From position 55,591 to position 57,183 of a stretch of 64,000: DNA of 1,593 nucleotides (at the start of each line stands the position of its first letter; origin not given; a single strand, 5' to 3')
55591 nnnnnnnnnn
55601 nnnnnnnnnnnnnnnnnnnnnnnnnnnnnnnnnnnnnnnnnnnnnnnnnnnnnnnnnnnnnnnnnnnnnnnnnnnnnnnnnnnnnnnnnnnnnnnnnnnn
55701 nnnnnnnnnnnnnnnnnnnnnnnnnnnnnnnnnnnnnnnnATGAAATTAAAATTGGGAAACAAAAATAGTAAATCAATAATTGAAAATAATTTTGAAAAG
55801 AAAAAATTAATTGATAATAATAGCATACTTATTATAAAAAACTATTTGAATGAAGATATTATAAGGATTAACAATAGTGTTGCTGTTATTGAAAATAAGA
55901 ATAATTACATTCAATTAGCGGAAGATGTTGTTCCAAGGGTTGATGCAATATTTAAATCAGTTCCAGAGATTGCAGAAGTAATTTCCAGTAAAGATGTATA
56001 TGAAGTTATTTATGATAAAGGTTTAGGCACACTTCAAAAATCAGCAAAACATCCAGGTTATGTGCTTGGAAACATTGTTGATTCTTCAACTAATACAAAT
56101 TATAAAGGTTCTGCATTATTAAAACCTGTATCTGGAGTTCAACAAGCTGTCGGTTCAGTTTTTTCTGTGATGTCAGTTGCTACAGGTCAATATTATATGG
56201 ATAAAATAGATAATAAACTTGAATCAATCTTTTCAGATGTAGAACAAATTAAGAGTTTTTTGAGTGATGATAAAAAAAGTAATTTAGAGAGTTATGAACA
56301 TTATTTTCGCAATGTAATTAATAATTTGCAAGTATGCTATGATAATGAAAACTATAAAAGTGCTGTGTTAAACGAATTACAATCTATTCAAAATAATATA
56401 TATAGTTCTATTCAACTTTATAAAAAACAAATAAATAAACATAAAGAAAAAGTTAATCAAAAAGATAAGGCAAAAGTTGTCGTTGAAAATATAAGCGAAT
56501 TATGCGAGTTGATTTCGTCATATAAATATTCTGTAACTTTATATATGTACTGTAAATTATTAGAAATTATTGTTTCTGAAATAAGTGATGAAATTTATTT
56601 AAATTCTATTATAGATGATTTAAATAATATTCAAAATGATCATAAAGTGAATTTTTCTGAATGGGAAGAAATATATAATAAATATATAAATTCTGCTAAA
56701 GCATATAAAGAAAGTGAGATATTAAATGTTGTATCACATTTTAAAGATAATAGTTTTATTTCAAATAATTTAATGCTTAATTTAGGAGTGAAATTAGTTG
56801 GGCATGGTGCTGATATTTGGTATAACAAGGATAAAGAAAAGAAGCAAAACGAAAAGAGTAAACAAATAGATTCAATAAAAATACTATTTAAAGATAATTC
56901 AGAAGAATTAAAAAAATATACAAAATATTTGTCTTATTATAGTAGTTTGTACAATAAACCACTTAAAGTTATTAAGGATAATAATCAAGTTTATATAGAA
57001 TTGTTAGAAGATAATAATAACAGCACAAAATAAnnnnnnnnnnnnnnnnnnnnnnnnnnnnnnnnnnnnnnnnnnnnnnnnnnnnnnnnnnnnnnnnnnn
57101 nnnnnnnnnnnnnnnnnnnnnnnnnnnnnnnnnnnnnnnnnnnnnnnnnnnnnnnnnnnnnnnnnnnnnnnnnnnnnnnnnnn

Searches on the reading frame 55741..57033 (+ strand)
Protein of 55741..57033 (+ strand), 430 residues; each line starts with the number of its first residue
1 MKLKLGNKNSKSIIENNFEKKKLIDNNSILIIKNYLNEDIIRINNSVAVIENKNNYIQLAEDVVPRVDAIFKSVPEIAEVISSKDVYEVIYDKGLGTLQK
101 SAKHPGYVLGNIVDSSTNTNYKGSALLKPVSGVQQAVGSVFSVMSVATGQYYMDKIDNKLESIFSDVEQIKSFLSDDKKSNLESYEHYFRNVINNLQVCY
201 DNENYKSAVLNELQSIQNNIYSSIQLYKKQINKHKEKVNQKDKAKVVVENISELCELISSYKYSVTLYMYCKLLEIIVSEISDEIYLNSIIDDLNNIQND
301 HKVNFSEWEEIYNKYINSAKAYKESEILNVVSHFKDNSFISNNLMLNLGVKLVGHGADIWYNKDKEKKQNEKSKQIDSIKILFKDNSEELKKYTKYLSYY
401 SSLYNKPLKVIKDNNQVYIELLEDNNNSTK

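Call 5: search_protein_families(library=pfam, proteins=[window:55741-57033:+], max_evalue=0.01)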
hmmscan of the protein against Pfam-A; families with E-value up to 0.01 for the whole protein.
window:55741-57033:+ (430 aa): 1 family
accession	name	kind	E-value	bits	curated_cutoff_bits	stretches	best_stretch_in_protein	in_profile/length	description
PF11951.13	Fungal_trans_2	-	0.0095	15.3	21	0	184-299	216-304/384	Fungal specific transcription factor domain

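Call 6: search_protein_families(library=ncbifam, proteins=[window:55741-57033:+], max_evalue=0.01)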
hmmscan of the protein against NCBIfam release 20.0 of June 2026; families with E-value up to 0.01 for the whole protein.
window:55741-57033:+ (430 aa): 1 family
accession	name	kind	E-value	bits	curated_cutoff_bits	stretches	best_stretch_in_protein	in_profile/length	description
TIGR00918.1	2A060602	subfamily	0.0084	13.8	1120.4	0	135-254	734-850/1145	transmembrane receptor Patched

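Call 7: search_protein_families(library=padloc, proteins=[window:55741-57033:+], max_evalue=0.01)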
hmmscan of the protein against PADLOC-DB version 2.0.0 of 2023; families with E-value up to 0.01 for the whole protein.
window:55741-57033:+ (430 aa): 0 families
